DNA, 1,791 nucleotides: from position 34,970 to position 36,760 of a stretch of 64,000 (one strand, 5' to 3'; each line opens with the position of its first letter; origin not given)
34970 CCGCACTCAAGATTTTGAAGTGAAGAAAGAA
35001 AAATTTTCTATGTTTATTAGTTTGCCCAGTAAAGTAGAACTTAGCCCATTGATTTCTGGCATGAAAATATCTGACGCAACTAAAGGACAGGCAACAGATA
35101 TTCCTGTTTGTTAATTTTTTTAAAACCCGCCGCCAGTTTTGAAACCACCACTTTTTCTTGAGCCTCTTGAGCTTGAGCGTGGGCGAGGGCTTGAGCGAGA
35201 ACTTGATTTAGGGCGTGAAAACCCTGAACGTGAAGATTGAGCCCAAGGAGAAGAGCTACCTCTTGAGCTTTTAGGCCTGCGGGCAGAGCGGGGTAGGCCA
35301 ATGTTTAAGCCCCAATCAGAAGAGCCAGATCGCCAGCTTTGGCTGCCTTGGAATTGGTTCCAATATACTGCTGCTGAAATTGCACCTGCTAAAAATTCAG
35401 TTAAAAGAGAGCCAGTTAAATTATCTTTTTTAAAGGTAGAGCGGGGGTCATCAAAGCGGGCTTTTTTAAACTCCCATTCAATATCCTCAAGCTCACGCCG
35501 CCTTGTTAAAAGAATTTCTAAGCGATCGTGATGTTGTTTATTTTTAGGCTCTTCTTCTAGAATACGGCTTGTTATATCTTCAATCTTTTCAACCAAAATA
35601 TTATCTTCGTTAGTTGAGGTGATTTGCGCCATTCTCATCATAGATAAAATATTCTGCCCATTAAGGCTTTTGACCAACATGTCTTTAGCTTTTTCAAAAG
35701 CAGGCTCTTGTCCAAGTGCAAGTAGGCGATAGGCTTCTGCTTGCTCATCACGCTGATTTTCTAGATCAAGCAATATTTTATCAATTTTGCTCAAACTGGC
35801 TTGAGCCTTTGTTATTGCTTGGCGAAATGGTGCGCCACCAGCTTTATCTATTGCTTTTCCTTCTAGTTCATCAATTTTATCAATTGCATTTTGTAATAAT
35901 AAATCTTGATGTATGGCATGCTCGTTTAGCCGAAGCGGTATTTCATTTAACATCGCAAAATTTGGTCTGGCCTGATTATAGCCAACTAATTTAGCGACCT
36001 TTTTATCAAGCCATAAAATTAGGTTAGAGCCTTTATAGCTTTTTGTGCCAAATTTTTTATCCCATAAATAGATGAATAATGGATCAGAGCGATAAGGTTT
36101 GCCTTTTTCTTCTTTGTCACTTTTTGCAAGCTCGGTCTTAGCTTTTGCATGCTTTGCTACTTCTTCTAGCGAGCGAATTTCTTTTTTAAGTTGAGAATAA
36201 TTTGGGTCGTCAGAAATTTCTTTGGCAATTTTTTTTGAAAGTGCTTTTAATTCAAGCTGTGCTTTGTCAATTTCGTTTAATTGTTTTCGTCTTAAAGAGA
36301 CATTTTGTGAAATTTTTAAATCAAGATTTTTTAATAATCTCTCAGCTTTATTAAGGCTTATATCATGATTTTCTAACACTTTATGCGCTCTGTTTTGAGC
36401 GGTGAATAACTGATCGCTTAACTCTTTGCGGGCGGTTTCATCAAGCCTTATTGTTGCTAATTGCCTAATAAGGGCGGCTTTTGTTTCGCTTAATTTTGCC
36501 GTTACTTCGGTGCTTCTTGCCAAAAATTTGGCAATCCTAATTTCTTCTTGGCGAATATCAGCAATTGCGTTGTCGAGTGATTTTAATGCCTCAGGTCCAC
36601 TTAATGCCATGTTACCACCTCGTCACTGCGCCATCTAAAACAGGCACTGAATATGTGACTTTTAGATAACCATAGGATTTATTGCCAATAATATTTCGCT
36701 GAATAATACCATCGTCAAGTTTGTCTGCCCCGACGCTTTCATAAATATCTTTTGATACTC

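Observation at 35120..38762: Translationally coupled three-gene coiled-coil operon (TelA-like, single-pass membrane protein, 496-aa tailed protein) with no assignable function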

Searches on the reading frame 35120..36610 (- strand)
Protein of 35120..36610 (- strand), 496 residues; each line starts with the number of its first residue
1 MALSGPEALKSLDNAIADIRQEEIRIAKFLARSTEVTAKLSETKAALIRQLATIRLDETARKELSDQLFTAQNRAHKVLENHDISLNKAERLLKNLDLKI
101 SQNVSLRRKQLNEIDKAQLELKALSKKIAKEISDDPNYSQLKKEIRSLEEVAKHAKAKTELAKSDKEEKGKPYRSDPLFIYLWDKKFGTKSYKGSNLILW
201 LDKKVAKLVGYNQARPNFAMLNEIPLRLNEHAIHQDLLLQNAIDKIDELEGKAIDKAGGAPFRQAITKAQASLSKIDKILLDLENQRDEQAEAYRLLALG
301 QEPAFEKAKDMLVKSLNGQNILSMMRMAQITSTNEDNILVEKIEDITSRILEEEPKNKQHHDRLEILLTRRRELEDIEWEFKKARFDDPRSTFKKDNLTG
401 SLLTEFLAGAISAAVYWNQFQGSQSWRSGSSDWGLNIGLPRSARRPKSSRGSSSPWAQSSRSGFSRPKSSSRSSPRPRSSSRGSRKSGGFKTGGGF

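Call 3: search_protein_families(library=pfam, proteins=[window:35120-36610:-], max_evalue=1)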
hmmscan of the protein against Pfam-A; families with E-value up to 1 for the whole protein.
window:35120-36610:- (496 aa): 4 families
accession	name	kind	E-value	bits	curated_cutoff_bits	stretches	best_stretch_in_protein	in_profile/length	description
PF21627.2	BTH_I2711-like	-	0.018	15.8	27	1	252-287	20-55/71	Uncharacterized protein BTH_I2711-like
PF17815.7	PDZ_3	-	0.12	12.5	22.8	1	304-355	73-124/145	PDZ domain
PF09548.15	Spore_III_AB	-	0.5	10.8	32.5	0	110-175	92-156/170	Stage III sporulation protein AB (spore_III_AB)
PF10168.15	Nup88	-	0.81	7.9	24.4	0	4-142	518-653/702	Nuclear pore component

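Call 4: search_protein_families(library=ncbifam, proteins=[window:35120-36610:-], max_evalue=1)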
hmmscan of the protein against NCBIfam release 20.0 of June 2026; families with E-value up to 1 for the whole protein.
window:35120-36610:- (496 aa): 2 families
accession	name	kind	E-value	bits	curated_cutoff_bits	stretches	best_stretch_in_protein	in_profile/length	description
NF010069.0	PRK13549.1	equivalog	0.04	12.3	699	1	65-158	100-192/513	xylose ABC transporter ATP-binding protein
NF058587.1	archaellum_moto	equivalog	0.22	10.2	550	1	141-227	413-492/527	archaellum flagellar ATPase motor FlaI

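Call 5: search_protein_families(library=padloc, proteins=[window:35120-36610:-], max_evalue=1)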
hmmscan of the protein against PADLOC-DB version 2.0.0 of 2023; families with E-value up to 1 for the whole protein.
window:35120-36610:- (496 aa): 2 families
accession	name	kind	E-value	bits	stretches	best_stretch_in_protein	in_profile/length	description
PDLC04898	PDC-S06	-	0.2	7.9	1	8-168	317-480/752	-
PDLC02667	DndD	-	0.55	6.9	1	23-169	312-456/657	DndD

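Call 8: search_solved_structures(query=window:35120-36610:-, max_evalue=10)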
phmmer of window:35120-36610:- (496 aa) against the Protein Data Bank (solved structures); distinct sequences matched with E-value up to 10: 4.
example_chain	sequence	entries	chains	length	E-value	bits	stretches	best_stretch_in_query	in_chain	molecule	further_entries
3vyw_A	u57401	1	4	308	0.18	14.4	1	334-448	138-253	MNMC2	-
9kqh_A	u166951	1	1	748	0.51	12.9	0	115-187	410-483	DNA 5'-3' helicase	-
4bry_A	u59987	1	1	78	0.54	12.8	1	95-162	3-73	GEMININ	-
3p5t_L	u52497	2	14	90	1.5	11.4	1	266-321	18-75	Cleavage and polyadenylation specificity factor subunit 6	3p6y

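Call 9: search_protein_families(library=phrogs, proteins=[window:35120-36610:-], max_evalue=1)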
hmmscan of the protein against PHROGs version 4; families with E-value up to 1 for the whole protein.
window:35120-36610:- (496 aa): 0 families

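Call 12: find_homologous_proteins(query=window:35120-36610:-)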
Query window:35120-36610:- (496 aa): 544 proteins with E <= 0.001 among 8000 candidates; the best 120 are listed.
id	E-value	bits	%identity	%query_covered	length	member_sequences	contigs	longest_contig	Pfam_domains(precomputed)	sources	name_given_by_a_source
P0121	0.0e+0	1063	100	100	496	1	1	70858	-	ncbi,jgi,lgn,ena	-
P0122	4.3e-204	697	68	100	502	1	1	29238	-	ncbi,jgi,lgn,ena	-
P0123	5.2e-201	687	68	92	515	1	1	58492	-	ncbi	-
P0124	5.1e-180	618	62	94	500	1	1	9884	-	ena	-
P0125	1.9e-173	596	57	96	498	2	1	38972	-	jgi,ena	-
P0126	1.4e-156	541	54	100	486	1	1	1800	-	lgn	-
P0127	2.8e-155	536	54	100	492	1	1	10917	-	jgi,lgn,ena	-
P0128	3.9e-151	523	53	87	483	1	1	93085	-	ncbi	-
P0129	1.1e-150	521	53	100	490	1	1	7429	-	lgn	-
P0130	1.2e-150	521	51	100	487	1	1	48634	-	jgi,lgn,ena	-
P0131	1.6e-150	521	52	100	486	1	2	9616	-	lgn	-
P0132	4.0e-150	519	52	100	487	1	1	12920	-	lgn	-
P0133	6.1e-150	519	52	100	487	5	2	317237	-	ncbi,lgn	-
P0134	3.8e-149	516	52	100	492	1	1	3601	-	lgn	-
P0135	8.9e-149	515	51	100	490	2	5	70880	-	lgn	-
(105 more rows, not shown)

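Call 70: predict_structure(alignment_id=A5)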
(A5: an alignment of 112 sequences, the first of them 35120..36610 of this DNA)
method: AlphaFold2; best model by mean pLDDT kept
length: 496 residues; sequences in the alignment: 112
mean_pLDDT: 86.3   pTM: 0.79
mean pLDDT of the five models: 86.3, 86.2, 85.9, 83.7, 80.6
residues with pLDDT >= 90: 378; 70-90: 52; 50-70: 11; < 50: 55
segments of 3 or more residues with pLDDT < 50: 430-462, 473-490, 493-496
pLDDT, mean of each block of 10 residues (from residue 1): 89 96 96 95 95 93 92 93 96 97 96 92 89 92 93 94 95 95 94 93 95 94 94 93 89 93 92 93 94 94 93 92 92 89 96 95 94 93 88 87 93 92 71 44 37 36 63 46 45 46
secondary structure, 60 per line:
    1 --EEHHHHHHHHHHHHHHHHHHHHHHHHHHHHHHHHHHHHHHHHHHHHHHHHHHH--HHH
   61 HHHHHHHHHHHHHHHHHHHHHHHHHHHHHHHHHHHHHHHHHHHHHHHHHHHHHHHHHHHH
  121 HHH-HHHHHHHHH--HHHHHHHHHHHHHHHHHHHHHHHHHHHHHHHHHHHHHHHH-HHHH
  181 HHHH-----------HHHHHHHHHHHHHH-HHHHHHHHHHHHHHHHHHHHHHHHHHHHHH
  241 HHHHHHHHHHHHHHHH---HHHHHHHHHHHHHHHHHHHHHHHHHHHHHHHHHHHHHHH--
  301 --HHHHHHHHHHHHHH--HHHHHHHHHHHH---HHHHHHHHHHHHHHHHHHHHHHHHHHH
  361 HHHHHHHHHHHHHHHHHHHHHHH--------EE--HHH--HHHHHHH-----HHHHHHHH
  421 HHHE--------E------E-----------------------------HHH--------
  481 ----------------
elements in order: H5-55 H58-123 H125-133 H136-175 H177-184 H196-209 H211-256 H260-298 H303-316 H319-330 H334-383 H401-407 H413-423

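Call 72: search_protein_families(library=pfam, alignment_id=A4, max_evalue=0.01)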
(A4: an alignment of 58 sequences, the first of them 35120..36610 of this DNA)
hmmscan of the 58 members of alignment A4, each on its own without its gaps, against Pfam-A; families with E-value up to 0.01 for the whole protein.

A. member 1, window:35120-36610:- (496 aa): 0 families

B. families by the number of members that match (of 58 scanned): 14 families
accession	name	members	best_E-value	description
PF23831.1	DUF7201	7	4.3e-05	Coiled-coil region of unknown function (DUF7201)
PF19697.4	Atg11_middle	1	0.0002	Atg11 middle domain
PF05377.16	FlaC_arch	1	0.00081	Flagella accessory protein C (FlaC)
PF23921.1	DUF7260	1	0.00085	Domain of unknown function (DUF7260)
PF14197.11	Cep57_CLD_2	1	0.0015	Centrosome localisation domain of PPC89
PF21627.2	BTH_I2711-like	1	0.0018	Uncharacterized protein BTH_I2711-like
PF11559.13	ADIP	1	0.0018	Afadin- and alpha -actinin-Binding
PF04286.17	DUF445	1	0.0027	Protein of unknown function (DUF445)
PF08647.16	BRE1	1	0.0028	BRE1 E3 ubiquitin ligase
PF20667.3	Sec10_N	1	0.0039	Exocyst complex component Sec10, N-terminal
PF10157.14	BORCS6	1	0.0041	BLOC-1-related complex sub-unit 6 C-terminal helix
PF10241.14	KxDL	1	0.008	Uncharacterized conserved protein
PF10368.14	YkyA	1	0.0082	Putative cell-wall binding lipoprotein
PF13729.12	TraF_2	1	0.009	F plasmid transfer operon, TraF, protein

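Call 73: fold_search(model_id=the predicted structure, library=pdb)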
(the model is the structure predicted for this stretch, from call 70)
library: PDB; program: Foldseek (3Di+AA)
matches with E <= 10: 805; with E <= 0.001: 0
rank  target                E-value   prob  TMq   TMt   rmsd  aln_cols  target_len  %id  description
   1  7zr1_C                1.5e-03  0.77  0.11  0.07  67.2       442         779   12  Chaetomium thermophilum Mre11-Rad50-Nbs1 complex bound to ATPyS (composite structure) (released 2023-01-11)
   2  9gm6_B                2.5e-03  0.98  0.20  0.09  36.6       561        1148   12  MukBEF in a nucleotide-bound state with open neck gate (heads core) (released 2025-03-26)
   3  6h2x                  4.7e-03  0.66  0.12  0.16  42.4       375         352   16  MukB coiled-coil elbow from E. coli (released 2019-03-06)
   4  9gm6_A                5.4e-03  0.85  0.16  0.08  32.6       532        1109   13  MukBEF in a nucleotide-bound state with open neck gate (heads core) (released 2025-03-26)
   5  7nyw_B                5.6e-03  0.57  0.12  0.08  45.0       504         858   10  Cryo-EM structure of the MukBEF-MatP-DNA head module (released 2021-07-07)
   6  9a69_B                8.0e-03  0.99  0.20  0.16  41.6       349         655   12  Integrative model of MCPB-MCPC by crosslinking MS and deep learning (released 2024-09-18)
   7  7zr1_D                8.0e-03  0.47  0.11  0.07  63.6       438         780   12  Chaetomium thermophilum Mre11-Rad50-Nbs1 complex bound to ATPyS (composite structure) (released 2023-01-11)
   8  8i4v_A                1.4e-02  0.97  0.17  0.25  35.2       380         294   12  Cryo-EM structure of 5-subunit Smc5/6 arm region (released 2024-06-26)
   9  9y6s_5c               1.6e-02  0.60  0.14  0.03  44.5       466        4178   14  96-nm repeat of the Leishmania tarentolae doublet microtubule (released 2025-12-17)
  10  7k58_B                1.7e-02  0.60  0.15  0.02  52.9       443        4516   13  Structure of outer-arm dyneins bound to microtubule with microtubule binding state 1(MTBS-1) (released 2021-09-29)
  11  8j07_k8               1.7e-02  0.57  0.13  0.02  44.5       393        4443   13  96nm repeat of human respiratory doublet microtubule and associated axonemal complexes (released 2023-07-26)
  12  8glv_Mm               2.3e-02  0.44  0.14  0.02  57.1       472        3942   14  96-nm repeat unit of doublet microtubules from Chlamydomonas reinhardtii flagella (released 2023-05-31)
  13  2ch7_B                2.7e-02  0.94  0.17  0.25  44.6       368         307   10  Crystal structure of the cytoplasmic domain of a bacterial chemoreceptor from Thermotoga maritima (released 2006-04-18)
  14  7k58_A                3.1e-02  0.85  0.21  0.03  49.8       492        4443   10  Structure of outer-arm dyneins bound to microtubule with microtubule binding state 1(MTBS-1) (released 2021-09-29)
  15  2ch7_A                3.2e-02  0.92  0.18  0.26  43.8       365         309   11  Crystal structure of the cytoplasmic domain of a bacterial chemoreceptor from Thermotoga maritima (released 2006-04-18)
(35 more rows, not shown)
